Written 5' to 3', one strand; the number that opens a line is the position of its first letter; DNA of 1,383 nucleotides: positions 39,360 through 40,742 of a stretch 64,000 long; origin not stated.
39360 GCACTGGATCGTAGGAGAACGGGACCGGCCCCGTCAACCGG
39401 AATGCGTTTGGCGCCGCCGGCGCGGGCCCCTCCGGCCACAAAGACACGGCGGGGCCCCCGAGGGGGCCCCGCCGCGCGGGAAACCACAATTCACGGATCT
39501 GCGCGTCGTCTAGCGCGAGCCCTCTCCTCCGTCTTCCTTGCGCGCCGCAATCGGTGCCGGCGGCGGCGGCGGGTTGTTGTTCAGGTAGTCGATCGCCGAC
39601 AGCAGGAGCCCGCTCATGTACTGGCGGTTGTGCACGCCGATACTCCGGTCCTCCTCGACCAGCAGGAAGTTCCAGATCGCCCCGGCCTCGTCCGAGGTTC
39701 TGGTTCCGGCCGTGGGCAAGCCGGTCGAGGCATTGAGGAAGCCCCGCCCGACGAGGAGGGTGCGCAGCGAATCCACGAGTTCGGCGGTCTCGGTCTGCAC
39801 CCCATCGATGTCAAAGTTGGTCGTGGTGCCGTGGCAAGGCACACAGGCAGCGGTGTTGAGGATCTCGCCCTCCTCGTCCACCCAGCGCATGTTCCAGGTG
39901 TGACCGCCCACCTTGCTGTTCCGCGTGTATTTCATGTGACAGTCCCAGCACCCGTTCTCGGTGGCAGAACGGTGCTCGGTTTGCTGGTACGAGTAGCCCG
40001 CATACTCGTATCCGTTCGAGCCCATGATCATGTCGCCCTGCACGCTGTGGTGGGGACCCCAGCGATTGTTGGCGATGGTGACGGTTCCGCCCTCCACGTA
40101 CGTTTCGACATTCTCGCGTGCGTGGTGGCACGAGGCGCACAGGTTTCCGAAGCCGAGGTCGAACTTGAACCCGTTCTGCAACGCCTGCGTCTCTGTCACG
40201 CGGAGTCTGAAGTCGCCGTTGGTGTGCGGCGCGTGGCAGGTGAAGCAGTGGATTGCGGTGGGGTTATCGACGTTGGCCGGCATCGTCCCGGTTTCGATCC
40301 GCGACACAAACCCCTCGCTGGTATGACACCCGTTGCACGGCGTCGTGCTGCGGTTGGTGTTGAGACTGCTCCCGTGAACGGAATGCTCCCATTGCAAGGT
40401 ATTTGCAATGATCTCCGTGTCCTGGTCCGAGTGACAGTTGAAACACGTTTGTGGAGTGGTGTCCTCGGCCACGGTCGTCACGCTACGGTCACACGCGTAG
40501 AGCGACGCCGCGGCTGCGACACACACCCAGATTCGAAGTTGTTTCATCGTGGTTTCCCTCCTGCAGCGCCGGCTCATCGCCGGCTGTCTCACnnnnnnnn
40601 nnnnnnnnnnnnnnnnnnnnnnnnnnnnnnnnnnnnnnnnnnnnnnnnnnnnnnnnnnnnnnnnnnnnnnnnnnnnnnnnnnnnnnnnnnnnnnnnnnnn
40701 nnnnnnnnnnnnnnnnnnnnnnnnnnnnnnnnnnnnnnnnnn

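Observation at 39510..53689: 14-kb multihaem cytochrome island: candidate complete quinol-to-cell-surface electron conduit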

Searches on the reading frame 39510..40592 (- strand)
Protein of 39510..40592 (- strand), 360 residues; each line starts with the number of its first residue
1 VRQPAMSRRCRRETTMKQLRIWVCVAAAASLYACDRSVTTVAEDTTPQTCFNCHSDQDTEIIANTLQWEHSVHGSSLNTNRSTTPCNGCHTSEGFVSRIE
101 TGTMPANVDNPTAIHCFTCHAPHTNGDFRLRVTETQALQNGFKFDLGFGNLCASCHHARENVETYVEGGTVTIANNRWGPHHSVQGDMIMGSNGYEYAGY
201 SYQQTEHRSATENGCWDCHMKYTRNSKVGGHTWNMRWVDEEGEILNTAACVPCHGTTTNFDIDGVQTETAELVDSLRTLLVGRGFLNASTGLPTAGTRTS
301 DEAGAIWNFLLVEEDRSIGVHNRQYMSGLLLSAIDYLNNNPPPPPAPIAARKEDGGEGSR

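Call 6: search_protein_families(library=pfam, proteins=[window:39510-40592:-], max_evalue=0.01)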
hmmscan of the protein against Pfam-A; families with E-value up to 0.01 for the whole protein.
window:39510-40592:- (360 aa): 5 families
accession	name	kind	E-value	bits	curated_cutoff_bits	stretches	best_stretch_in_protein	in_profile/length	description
PF14522.11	Cytochrome_C7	-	4.7e-09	36.4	24.8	1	202-262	3-56/67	Cytochrome c7 and related cytochrome c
PF22113.1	Mtrc-MtrF_II-IV_dom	-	2.5e-07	30.8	30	2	42-162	23-169/176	Outer membrane cytochrome MtrC/MtrF-like, domains II/IV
PF09699.15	Paired_CXXCH_1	-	1.8e-05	24.8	20.6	0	43-58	25-40/41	Doubled CXXCH motif (Paired_CXXCH_1)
PF02335.20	Cytochrom_C552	-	2e-05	24.2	24.1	1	203-258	78-136/438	Cytochrome c552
PF14537.11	Cytochrom_c3_2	-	9.5e-05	23.2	25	0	205-256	19-66/79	Cytochrome c3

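Call 7: search_protein_families(library=ncbifam, proteins=[window:39510-40592:-], max_evalue=0.01)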
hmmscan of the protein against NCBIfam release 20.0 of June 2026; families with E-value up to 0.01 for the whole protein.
window:39510-40592:- (360 aa): 3 families
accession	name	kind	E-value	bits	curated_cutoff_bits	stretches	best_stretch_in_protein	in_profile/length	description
NF040886.1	cyt_C_like_Sec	equivalog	0.0026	16.4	250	1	43-124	41-115/423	multiheme c-type cytochrome (seleno)protein ExtKL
TIGR03153.1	cytochr_NrfH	equivalog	0.0027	17.8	134.2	1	23-99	4-68/138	cytochrome c nitrite reductase small subunit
NF041198.1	UshA_like_PCGU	equivalog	0.0048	15.5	275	1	204-277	400-471/519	UshA-like (seleno)protein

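Call 47: search_solved_structures(query=window:39510-40547:-, max_evalue=1, show_alignments=1)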
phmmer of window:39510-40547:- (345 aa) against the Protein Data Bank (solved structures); distinct sequences matched with E-value up to 1: 4.
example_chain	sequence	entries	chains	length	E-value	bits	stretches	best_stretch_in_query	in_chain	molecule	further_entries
8qjg_A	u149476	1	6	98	0.1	14.9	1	224-293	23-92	Lipoprotein cytochrome c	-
1oah_A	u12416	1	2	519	0.17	14.2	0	187-243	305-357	CYTOCHROME C NITRITE REDUCTASE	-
2j7a_A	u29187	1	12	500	0.48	12.7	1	196-243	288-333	CYTOCHROME C NITRITE REDUCTASE NRFA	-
2vr0_A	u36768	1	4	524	0.53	12.5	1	196-243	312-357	CYTOCHROME C NITRITE REDUCTASE, CATALYTIC SUBUNIT NFRA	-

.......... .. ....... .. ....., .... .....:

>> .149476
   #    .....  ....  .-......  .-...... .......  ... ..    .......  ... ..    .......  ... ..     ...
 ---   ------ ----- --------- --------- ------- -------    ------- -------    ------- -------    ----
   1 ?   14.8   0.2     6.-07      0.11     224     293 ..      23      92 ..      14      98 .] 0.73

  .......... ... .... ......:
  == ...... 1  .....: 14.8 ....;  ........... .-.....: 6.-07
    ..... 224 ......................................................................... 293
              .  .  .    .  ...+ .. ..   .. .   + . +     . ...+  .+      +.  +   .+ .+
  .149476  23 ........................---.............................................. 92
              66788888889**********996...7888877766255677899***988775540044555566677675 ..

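Call 54: find_homologous_proteins(query=window:39510-40547:-)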
Query window:39510-40547:- (345 aa): 489 proteins with E <= 0.001 among 3118 candidates; the best 120 are listed.
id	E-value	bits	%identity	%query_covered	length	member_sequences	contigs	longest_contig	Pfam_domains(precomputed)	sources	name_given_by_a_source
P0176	2.3e-241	818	100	100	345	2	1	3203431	PF09699.16,PF02335.21,PF14522.12,PF22113.2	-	-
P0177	1.3e-177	608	74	100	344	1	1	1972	PF09699.16,PF14522.12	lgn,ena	-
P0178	5.6e-170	583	74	97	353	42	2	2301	PF09699.16,PF14522.12,PF22113.2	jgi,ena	-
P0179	3.2e-165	568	73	92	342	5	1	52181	PF14537.12,PF14522.12,PF22113.2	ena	-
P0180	4.8e-165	567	70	100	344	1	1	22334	PF09699.16,PF14537.12,PF02335.21,PF14522.12,PF22113.2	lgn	-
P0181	2.3e-164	565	72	94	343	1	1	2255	PF02335.21,PF14522.12,PF22113.2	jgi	jgi:hypothetical protein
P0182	3.9e-158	544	67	100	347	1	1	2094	PF14522.12,PF22113.2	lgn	-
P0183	1.3e-155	536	67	100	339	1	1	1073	PF02335.21,PF14522.12,PF22113.2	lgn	-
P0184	1.5e-150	519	67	97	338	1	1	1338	PF14522.12,PF22113.2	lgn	-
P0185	2.9e-135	469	59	100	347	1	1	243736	PF09699.16,PF14537.12,PF14522.12,PF22113.2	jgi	jgi:hypothetical protein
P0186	4.0e-135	469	59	100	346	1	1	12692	PF09699.16,PF14537.12,PF02335.21,PF14522.12,PF22113.2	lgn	-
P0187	1.0e-133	464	59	100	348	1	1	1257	PF09699.16,PF14537.12,PF22678.2,PF14522.12,PF22113.2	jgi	-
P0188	3.7e-133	462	58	100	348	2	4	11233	PF09699.16,PF02335.21,PF14522.12,PF22113.2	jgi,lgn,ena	jgi:hypothetical protein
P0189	1.0e-129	451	61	99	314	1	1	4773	PF09699.16,PF14522.12,PF22113.2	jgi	jgi:hypothetical protein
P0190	1.7e-126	440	58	98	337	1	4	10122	PF09699.16,PF14537.12,PF22678.2,PF14522.12,PF22113.2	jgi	jgi:hypothetical protein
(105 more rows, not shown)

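Call 61: predict_structure(alignment_id=A4)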
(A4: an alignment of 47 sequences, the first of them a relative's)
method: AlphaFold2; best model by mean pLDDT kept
length: 345 residues; sequences in the alignment: 47
mean_pLDDT: 68.4   pTM: 0.66
mean pLDDT of the five models: 68.4, 67.5, 67.0, 65.0, 59.3
residues with pLDDT >= 90: 35; 70-90: 148; 50-70: 107; < 50: 55
segments of 3 or more residues with pLDDT < 50: 20-42, 107-111, 143-145, 326-345
pLDDT, mean of each block of 10 residues (from residue 1): 71 63 37 40 54 63 52 65 73 66 54 65 66 70 48 73 60 70 83 74 74 69 83 80 85 92 95 88 88 82 79 93 63 31 29
secondary structure, 60 per line:
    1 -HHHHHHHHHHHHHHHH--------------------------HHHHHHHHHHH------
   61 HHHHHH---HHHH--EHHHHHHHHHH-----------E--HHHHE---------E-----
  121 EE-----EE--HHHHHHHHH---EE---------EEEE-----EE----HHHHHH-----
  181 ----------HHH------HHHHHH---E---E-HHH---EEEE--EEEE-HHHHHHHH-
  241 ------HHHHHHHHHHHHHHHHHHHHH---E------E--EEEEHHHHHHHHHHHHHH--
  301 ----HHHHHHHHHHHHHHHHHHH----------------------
elements in order: H2-17 H44-54 H61-66 H70-73 H77-86 H101-104 H132-140 E155-158 H170-175 H200-205 E221-224 E227-230 H232-239 H247-267 E281-284 H285-298 H305-323

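Call 63: fold_search(model_id=the predicted structure, library=pdb)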
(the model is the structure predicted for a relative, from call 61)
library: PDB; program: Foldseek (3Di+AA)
matches with E <= 10: 48; with E <= 0.001: 2
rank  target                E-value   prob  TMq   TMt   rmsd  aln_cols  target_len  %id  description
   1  6i5b_A                2.7e-04  1.00  0.49  0.36   6.9       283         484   19  Crystal Structure of Outer Cell Wall Cytochrome OcwA (released 2019-09-25)
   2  6i5b_B                3.4e-04  1.00  0.49  0.36   6.8       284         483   19  Crystal Structure of Outer Cell Wall Cytochrome OcwA (released 2019-09-25)
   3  1oah_B                1.8e-02  0.82  0.28  0.21  12.6       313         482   15  Cytochrome c Nitrite Reductase from Desulfovibrio desulfuricans ATCC 27774: The relevance of the two calcium sites in  (released 2003-05-08)
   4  2j7a_B                1.9e-02  0.82  0.26  0.20  11.5       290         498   13  Crystal structure of cytochrome c nitrite reductase NrfHA complex from Desulfovibrio vulgaris (released 2006-12-06)
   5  6v0a_D                2.2e-02  0.96  0.39  0.31  10.3       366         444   14  Crystal structure of cytochrome c nitrite reductase from the bacterium Geobacter lovleyi with bound sulfate (released 2020-06-17)
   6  2j7a_K                2.7e-02  0.90  0.34  0.25   9.7       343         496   15  Crystal structure of cytochrome c nitrite reductase NrfHA complex from Desulfovibrio vulgaris (released 2006-12-06)
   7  8bcx_A                2.8e-02  0.91  0.37  0.30  10.8       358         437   13  Crystal structure of NrfA-1 from Geobacter metallireducens (released 2023-08-30)
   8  6v0a_A                4.6e-02  0.90  0.38  0.31  10.4       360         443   13  Crystal structure of cytochrome c nitrite reductase from the bacterium Geobacter lovleyi with bound sulfate (released 2020-06-17)
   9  8bcx_B                4.8e-02  0.93  0.40  0.33   9.0       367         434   13  Crystal structure of NrfA-1 from Geobacter metallireducens (released 2023-08-30)
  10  2vr0_E                5.3e-02  0.77  0.32  0.24  10.4       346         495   15  Crystal structure of cytochrome c nitrite reductase NrfHA complex bound to the HQNO inhibitor (released 2008-06-03)
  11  4wjy_A                8.1e-02  0.72  0.36  0.29  10.6       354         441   14  Esherichia coli nitrite reductase NrfA H264N (released 2015-03-11)
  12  8rv0                  9.0e-02  0.66  0.34  0.26  10.9       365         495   13  Crystal structure of octaheme nitrite reductase from Trichlorobacter ammonificans in complex with nitrite (released 2024-03-27)
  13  3rkh_A                1.2e-01  0.85  0.34  0.24  10.0       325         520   14  Structure of the Thioalkalivibrio nitratireducens cytochrome c nitrite reductase in a complex with nitrite (full occup (released 2011-06-15)
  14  3f29_B                2.5e-01  0.66  0.33  0.23  10.7       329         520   12  Structure of the Thioalkalivibrio nitratireducens cytochrome c nitrite reductase in complex with sulfite (released 2008-12-09)
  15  3f29_A                2.7e-01  0.63  0.37  0.26  11.1       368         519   12  Structure of the Thioalkalivibrio nitratireducens cytochrome c nitrite reductase in complex with sulfite (released 2008-12-09)
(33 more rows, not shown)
